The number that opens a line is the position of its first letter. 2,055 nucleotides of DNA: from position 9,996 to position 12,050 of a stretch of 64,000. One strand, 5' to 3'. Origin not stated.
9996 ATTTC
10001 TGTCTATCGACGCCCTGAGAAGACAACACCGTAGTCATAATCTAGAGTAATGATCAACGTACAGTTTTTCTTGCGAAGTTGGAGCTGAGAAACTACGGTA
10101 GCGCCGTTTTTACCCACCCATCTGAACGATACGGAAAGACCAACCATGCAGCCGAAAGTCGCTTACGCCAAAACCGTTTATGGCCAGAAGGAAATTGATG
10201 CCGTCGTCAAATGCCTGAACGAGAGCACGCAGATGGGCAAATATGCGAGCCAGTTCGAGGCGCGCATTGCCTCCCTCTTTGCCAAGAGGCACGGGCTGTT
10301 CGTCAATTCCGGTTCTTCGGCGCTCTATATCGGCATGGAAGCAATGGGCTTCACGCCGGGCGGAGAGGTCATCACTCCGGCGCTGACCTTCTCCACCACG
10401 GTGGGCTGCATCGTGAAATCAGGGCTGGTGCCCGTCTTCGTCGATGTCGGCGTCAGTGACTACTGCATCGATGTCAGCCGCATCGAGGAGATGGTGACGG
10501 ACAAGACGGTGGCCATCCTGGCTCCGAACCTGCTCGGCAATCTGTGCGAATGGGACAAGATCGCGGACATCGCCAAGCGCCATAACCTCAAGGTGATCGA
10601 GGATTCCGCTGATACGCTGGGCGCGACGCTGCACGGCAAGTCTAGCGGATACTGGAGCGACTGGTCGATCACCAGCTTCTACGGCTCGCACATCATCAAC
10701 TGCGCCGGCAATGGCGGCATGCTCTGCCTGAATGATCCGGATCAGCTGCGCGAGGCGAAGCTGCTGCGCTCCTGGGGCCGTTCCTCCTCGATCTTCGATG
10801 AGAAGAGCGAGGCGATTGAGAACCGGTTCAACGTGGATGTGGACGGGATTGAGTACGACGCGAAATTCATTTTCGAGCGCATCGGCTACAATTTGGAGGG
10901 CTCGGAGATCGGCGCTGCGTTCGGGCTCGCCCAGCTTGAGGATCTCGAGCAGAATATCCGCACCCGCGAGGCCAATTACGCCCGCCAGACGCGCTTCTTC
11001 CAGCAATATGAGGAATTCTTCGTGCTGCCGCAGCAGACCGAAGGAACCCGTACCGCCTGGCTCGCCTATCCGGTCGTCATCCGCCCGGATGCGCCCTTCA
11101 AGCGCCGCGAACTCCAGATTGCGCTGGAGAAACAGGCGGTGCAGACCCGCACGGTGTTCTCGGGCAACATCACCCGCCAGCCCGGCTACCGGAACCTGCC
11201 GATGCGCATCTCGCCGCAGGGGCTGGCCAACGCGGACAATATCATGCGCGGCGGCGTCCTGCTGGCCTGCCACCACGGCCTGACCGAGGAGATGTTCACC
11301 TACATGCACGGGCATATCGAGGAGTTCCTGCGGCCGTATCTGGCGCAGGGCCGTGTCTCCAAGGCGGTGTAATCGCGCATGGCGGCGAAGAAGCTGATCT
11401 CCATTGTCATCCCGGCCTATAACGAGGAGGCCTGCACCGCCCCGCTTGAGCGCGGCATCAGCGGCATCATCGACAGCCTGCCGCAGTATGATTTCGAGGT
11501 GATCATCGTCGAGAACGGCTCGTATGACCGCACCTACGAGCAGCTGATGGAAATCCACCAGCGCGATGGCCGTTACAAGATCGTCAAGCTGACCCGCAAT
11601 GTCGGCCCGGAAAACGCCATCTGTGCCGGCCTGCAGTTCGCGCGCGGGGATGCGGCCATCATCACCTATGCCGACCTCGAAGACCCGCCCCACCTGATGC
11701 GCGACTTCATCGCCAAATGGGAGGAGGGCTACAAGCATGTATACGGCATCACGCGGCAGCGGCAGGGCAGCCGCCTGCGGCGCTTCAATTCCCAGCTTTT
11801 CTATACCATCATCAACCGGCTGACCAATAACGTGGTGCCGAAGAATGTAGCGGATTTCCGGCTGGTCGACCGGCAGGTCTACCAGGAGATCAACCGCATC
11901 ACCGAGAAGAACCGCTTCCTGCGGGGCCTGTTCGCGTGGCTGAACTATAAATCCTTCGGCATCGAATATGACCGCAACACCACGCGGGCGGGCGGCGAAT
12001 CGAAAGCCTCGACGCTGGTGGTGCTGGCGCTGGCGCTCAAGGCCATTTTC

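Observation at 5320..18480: tRNA-Arg-flanked ~13 kb island joining a Gtr/Arn-type periplasmic glycosylation module to a CDP-hexose tailoring pathway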

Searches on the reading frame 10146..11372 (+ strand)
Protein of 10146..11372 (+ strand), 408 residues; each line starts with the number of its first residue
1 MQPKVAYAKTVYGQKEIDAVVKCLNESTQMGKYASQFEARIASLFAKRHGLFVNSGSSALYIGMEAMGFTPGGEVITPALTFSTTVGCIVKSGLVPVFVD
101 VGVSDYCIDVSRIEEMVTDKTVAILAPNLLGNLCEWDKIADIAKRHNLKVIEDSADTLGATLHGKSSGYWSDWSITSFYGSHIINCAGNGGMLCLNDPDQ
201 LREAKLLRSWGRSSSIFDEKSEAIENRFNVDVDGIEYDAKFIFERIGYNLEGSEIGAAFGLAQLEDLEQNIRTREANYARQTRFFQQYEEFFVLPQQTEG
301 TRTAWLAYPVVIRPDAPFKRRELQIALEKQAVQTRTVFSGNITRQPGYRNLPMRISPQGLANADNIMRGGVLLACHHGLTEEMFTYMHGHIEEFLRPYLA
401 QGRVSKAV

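Call 5: search_protein_families(library=pfam, proteins=[window:10146-11372:+], max_evalue=0.01)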
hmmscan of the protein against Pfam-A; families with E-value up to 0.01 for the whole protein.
window:10146-11372:+ (408 aa): 4 families
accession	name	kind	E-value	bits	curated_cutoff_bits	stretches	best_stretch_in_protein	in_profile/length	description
PF01041.23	DegT_DnrJ_EryC1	-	7.1e-85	285.8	19.8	1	14-386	5-354/360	DegT/DnrJ/EryC1/StrS aminotransferase family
PF00155.27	Aminotran_1_2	-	0.00012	21.8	19.7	1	32-155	42-187/361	Aminotransferase class I and II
PF01212.27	Beta_elim_lyase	-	0.00026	20.9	27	1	34-298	34-278/288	Beta-eliminating lyase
PF01053.26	Cys_Met_Meta_PP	-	0.002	17.2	27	1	34-154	54-174/381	Cys/Met metabolism PLP-dependent enzyme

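Call 6: search_protein_families(library=ncbifam, proteins=[window:10146-11372:+], max_evalue=0.01)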
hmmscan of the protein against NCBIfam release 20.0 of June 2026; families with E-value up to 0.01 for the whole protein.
window:10146-11372:+ (408 aa): 19 families
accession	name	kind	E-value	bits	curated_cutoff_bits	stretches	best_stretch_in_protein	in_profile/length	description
NF011936.0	PRK15407.1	equivalog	1.6e-92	310.5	423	1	4-396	36-437/440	lipopolysaccharide biosynthesis protein RfbH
TIGR03588.1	PseC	equivalog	1e-54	185.9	423.5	1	5-393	2-378/380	UDP-4-amino-4,6-dideoxy-N-acetyl-beta-L-altrosamine transaminase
TIGR04181.1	NHT_00031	hypoth_equivalog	1.1e-50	172.5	420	2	13-213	9-226/359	LegC family aminotransferase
NF008687.0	PRK11706.1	equivalog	1.6e-39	135.8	375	1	5-302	2-286/375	dTDP-4-amino-4,6-dideoxygalactose transaminase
TIGR04427.1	PLP_DesI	equivalog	1.8e-34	119.5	650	1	28-352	48-344/390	dTDP-4-dehydro-6-deoxyglucose aminotransferase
NF008658.2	PRK11658.1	equivalog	2.4e-34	118.6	631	1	5-343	5-329/379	UDP-4-amino-4-deoxy-L-arabinose aminotransferase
TIGR02379.1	ECA_wecE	subfamily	8.3e-31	107.1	434.85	1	28-332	27-315/376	dTDP-4-amino-4,6-dideoxy-D-glucose transaminase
NF005816.0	PRK07682.1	equivalog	9.4e-06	24.5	620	1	45-154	87-203/390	aminotransferase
NF005817.0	PRK07683.1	equivalog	2.8e-05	23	575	1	54-131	96-175/387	aminotransferase A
TIGR01977.1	am_tr_V_EF2568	hypoth_equivalog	0.0001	21.4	377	1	51-160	66-180/376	cysteine desulfurase family protein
NF004975.0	PRK06348.1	equivalog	0.00022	20.3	549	1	52-154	94-202/384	pyridoxal phosphate-dependent aminotransferase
NF041364.1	GntC_guanitoxin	equivalog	0.00032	19.7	415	1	56-154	68-174/356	guanitoxin biosynthesis PLP-dependent (S)-gamma-hydroxy-L-arginine cyclodehydratase GntC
NF004650.0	PRK05994.1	equivalog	0.00034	19.6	667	1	35-154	66-185/427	O-acetylhomoserine aminocarboxypropyltransferase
TIGR01326.1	OAH_OAS_sulfhy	subfamily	0.0012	17.7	495.1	1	36-154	61-179/418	O-acetylhomoserine aminocarboxypropyltransferase/cysteine synthase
NF006096.0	PRK08248.1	equivalog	0.0013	17.5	726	1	32-155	64-187/431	homocysteine synthase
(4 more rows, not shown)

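Call 12: find_related_loci(query=window:10146-11372:+, collection=genome_contigs, flank=10000)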
Query window:10146-11372:+ (408 aa) in genome_contigs; peptide patterns used: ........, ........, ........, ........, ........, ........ (x = any residue, [..] = any of these).
38 stretches matched a pattern; 18 encode a relative of the query (tblastn E <= 1e-3); 18 distinct loci.
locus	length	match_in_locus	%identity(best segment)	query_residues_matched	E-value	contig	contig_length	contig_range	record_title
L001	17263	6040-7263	96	1-408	0e+0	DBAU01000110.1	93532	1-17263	MAG TPA_asm: Alphaproteobacteria bacterium UBA1002 UBA1002_contig_385, whole genome shotgun sequence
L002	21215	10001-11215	85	1-407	0e+0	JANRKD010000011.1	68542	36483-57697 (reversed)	MAG: Alphaproteobacteria bacterium isolate bins.32 k141_2489185, whole genome shotgun sequence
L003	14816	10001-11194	79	1-396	0e+0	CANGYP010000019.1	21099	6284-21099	MAG: Alphaproteobacteria bacterium isolate RE-18aug17-8 genome assembly, contig: RE-18aug17-C3359, whole genome shotgun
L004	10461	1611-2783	79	5-395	0e+0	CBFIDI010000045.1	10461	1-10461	MAG: Rickettsiales bacterium isolate Co_bin_67_permissive genome assembly, contig: Co_bin_67_permissive_c48, whole genom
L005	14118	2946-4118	78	5-395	0e+0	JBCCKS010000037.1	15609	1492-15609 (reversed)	MAG: Pseudomonadota bacterium isolate P01_C01_bin.143 k141_2437678_length_15609_cov_8.0000, whole genome shotgun sequenc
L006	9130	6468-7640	75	5-395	0e+0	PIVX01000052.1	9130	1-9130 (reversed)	MAG: Gammaproteobacteria bacterium isolate Glo_16 GloG15_CONTIG10393, whole genome shotgun sequence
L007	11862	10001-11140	65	5-384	7e-180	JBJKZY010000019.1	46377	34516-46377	MAG: Candidatus Neomarinimicrobiota bacterium isolate LRMED-178 Marinisomatales-LRMED-178-C1906, whole genome shotgun se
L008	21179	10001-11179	58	3-396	5e-158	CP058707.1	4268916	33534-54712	MAG: Bacteroidota bacterium isolate SSA2 chromosome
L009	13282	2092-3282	56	5-405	4e-151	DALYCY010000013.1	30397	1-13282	MAG TPA_asm: Candidatus Aquirickettsiella sp. isolate CTOTU14213 NODE_312_length_30397_cov_4.225265, whole genome shotgu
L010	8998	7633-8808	79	4-395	0e+0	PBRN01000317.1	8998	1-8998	MAG: Pseudobdellovibrionaceae bacterium isolate NP951 12118, whole genome shotgun sequence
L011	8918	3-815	72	126-395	7e-139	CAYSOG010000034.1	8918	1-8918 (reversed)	MAG TPA_asm: uncultured Gammaproteobacteria bacterium isolate SRP200132_co1_489 genome assembly, contig: NODE_14171_leng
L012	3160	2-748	75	148-396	1e-137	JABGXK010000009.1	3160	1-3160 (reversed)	MAG: Flavobacteriales bacterium isolate SI034_bin73 k141_63524, whole genome shotgun sequence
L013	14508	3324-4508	50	4-398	6e-129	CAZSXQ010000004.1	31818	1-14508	MAG TPA_asm: uncultured Gammaproteobacteria bacterium isolate SRP011637_co1_148 genome assembly, contig: NODE_304_length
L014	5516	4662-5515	82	5-285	6e-131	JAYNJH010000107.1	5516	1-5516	MAG: Candidatus Margulisiibacteriota bacterium isolate 139544_COM_concoct_bins.tsv.130 NODE_17610_length_5516_cov_4.8807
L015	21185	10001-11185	48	4-401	7e-120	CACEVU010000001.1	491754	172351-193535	uncultured SAR86 cluster bacterium isolate AG-404-K15 genome assembly, contig: AG-404-K15_NODE_1, whole genome shotgun s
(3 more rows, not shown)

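Call 13: search_solved_structures(query=window:10146-11372:+, show_alignments=2)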
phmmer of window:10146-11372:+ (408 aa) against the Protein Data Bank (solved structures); distinct sequences matched with E-value up to 0.001: 58.
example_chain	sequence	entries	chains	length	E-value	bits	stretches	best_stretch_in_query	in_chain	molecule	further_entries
3bcx_A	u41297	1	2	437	2.4e-62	214.4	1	10-395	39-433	CDP-6-deoxy-L-threo-D-glycero-4-hexulose-3-dehydrase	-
3bb8_A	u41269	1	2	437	2.8e-61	210.8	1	10-395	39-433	CDP-4-keto-6-deoxy-D-glucose-3-dehydrase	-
3bn1_A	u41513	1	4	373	8.2e-46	159.9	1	3-212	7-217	Perosamine synthetase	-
3dr7_A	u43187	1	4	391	9.8e-46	159.7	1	3-212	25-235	Putative perosamine synthetase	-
3dr4_A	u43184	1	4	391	1.3e-45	159.3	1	3-212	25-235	Putative perosamine synthetase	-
7b0d_A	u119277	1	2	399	9.3e-40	140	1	15-218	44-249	Glutamine--scyllo-inositol transaminase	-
7b0m_AAA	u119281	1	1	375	1.1e-38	136.4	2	13-214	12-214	Sugar aminotransferase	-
3b8x_A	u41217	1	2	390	6.6e-38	133.9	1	12-376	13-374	Pyridoxamine 5-phosphate-dependent dehydrase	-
2r0t_A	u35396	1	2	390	9.1e-38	133.4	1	12-376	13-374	Pyridoxamine 5-phosphate-dependent dehydrase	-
3gr9_A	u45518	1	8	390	9.1e-38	133.4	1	12-376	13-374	ColD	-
2gms_A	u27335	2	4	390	1.1e-37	133.1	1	12-376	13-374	Putative pyridoxamine 5-phosphate-dependent dehydrase, Wbdk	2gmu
9wvy_A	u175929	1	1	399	4e-31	111.5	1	6-281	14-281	Putative NDP-4-keto-6-deoxyglucose-3-dehydratase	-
8e75_A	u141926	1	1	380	2.3e-30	109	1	30-198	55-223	DegT/DnrJ/EryC1/StrS aminotransferase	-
8e77_A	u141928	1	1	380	2.3e-30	109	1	30-198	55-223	DegT/DnrJ/EryC1/StrS aminotransferase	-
4k2b_A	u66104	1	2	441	3.6e-28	101.8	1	29-235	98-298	NTD biosynthesis operon protein NtdA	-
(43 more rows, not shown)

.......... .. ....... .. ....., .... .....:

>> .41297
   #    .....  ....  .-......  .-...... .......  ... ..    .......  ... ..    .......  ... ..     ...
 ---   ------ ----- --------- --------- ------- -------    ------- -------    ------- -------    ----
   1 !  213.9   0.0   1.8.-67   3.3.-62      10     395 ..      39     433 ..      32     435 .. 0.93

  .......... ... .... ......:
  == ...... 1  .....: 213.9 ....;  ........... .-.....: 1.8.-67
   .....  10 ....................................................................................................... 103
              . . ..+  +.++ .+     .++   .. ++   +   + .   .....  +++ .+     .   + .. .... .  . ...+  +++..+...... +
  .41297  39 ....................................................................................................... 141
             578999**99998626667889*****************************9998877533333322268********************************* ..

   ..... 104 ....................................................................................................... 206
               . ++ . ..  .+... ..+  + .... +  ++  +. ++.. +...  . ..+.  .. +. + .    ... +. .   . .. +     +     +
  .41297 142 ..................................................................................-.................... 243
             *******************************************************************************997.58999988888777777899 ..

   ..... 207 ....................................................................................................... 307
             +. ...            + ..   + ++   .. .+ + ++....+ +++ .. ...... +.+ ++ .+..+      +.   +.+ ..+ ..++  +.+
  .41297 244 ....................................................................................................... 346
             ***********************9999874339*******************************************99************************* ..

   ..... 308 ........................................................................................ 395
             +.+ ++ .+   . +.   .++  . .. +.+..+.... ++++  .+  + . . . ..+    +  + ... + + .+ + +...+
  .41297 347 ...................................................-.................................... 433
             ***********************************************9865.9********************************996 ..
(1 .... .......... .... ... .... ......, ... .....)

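Call 97: search_protein_families(library=pfam, proteins=[L003:11254-11595:+, L003:11599-12483:+, L003:12480-13430:+, L003:13574-14479:+], max_evalue=0.01)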
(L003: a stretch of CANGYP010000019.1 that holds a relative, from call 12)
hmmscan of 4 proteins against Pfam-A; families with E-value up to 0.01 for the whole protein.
L003:11254-11595:+ (113 aa): 3 families
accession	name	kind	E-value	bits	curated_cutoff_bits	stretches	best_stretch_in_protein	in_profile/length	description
PF00892.27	EamA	-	1.7e-08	35.2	28.2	1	4-111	32-134/135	EamA-like transporter family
PF10639.15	TMEM234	-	0.00043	20.8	30.1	1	35-110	36-112/113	Putative transmembrane family 234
PF03151.22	TPT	-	0.0029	17.5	30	1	16-110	41-135/291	Triose-phosphate Transporter family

L003:11599-12483:+ (294 aa): 10 families
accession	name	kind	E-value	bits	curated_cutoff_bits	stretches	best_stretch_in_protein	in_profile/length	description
PF01370.27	Epimerase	-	1.2e-33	116.9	20.9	1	4-219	1-234/240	NAD dependent epimerase/dehydratase family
PF16363.11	GDP_Man_Dehyd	-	1.6e-17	64.4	27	1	5-211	1-238/332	GDP-mannose 4,6 dehydratase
PF05368.20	NmrA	-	1.1e-12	48.6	27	1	3-252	4-242/298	NmrA-like family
PF02719.21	Polysacc_synt_2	-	5.9e-10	39.2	20.2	1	4-142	1-149/293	Polysaccharide biosynthesis protein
PF13460.12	NAD_binding_10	-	3.8e-09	37.1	27.2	1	8-117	1-100/184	NAD(P)H-binding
PF04321.23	RmlD_sub_bind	-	2.6e-08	33.7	27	1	3-154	2-148/287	RmlD substrate binding domain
PF07993.18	NAD_binding_4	-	1e-07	31.8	20.1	1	6-49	1-47/258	Male sterility protein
PF01073.25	3Beta_HSD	-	1e-07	31.7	22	1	5-117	1-118/280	3-beta hydroxysteroid dehydrogenase/isomerase family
PF00106.31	adh_short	-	0.0018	18.3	26.6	0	4-139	3-157/195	short chain dehydrogenase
PF08659.16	KR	-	0.0061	16.9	22.6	0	3-32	2-31/180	KR domain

L003:12480-13430:+ (316 aa): 2 families
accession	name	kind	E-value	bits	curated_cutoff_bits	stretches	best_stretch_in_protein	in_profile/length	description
PF00535.33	Glycos_transf_2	-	3e-28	99.3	23.3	1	9-172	1-166/168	Glycosyl transferase family 2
PF10111.15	Glyco_tranf_2_2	-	0.0099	15.8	27.3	0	32-113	19-103/276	Glycosyltransferase like family 2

L003:13574-14479:+ (301 aa): 0 families

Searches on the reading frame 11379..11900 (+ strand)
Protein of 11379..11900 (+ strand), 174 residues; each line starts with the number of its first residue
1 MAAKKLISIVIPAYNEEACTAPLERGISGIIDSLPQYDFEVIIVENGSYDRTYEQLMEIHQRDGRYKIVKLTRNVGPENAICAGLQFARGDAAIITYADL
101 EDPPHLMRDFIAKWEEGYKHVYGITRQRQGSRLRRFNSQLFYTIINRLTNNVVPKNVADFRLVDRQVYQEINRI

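Call 54: search_solved_structures(query=window:11379-11900:+, max_evalue=0.001, show_alignments=5)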
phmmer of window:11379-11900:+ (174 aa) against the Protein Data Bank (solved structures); distinct sequences matched with E-value up to 0.001: 12.
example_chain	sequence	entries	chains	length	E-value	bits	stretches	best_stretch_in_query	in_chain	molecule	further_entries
5eke_A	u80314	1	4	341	1.2e-37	132.5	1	7-172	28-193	Uncharacterized glycosyltransferase sll0501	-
5ekp_C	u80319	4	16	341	1.2e-37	132.5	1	7-172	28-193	Uncharacterized glycosyltransferase sll0501 | Glycosyltransferase sll0501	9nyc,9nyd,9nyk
9nye_A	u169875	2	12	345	1.2e-37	132.5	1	7-172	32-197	Glycosyltransferase sll0501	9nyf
9hwj_A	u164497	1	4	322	5e-20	75.2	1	5-152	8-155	Undecaprenyl-phosphate 4-deoxy-4-formamido-L-arabinose transferase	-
9bhc_C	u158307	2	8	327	7e-18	68.2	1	4-152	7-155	Undecaprenyl-phosphate 4-deoxy-4-formamido-L-arabinose transferase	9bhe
8vxh_A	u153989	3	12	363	9e-18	67.9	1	4-152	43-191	Undecaprenyl-phosphate 4-deoxy-4-formamido-L-arabinose transferase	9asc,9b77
5mlz_A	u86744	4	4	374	3.5e-12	49.7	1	7-123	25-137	Dolichol monophosphate mannose synthase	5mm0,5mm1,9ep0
5hea_A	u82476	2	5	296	1.4e-05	28.2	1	5-102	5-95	Putative glycosyltransferase (GalT1)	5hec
2z87_A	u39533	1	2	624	0.00011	25.4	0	5-90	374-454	Chondroitin synthase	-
2z86_A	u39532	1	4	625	0.00011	25.4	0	5-90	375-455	Chondroitin synthase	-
6p61_A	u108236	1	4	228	0.00044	23.3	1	6-100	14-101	Glycosyltransferase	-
5tze_C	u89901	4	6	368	0.00065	22.8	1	7-120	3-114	Glycosyl transferase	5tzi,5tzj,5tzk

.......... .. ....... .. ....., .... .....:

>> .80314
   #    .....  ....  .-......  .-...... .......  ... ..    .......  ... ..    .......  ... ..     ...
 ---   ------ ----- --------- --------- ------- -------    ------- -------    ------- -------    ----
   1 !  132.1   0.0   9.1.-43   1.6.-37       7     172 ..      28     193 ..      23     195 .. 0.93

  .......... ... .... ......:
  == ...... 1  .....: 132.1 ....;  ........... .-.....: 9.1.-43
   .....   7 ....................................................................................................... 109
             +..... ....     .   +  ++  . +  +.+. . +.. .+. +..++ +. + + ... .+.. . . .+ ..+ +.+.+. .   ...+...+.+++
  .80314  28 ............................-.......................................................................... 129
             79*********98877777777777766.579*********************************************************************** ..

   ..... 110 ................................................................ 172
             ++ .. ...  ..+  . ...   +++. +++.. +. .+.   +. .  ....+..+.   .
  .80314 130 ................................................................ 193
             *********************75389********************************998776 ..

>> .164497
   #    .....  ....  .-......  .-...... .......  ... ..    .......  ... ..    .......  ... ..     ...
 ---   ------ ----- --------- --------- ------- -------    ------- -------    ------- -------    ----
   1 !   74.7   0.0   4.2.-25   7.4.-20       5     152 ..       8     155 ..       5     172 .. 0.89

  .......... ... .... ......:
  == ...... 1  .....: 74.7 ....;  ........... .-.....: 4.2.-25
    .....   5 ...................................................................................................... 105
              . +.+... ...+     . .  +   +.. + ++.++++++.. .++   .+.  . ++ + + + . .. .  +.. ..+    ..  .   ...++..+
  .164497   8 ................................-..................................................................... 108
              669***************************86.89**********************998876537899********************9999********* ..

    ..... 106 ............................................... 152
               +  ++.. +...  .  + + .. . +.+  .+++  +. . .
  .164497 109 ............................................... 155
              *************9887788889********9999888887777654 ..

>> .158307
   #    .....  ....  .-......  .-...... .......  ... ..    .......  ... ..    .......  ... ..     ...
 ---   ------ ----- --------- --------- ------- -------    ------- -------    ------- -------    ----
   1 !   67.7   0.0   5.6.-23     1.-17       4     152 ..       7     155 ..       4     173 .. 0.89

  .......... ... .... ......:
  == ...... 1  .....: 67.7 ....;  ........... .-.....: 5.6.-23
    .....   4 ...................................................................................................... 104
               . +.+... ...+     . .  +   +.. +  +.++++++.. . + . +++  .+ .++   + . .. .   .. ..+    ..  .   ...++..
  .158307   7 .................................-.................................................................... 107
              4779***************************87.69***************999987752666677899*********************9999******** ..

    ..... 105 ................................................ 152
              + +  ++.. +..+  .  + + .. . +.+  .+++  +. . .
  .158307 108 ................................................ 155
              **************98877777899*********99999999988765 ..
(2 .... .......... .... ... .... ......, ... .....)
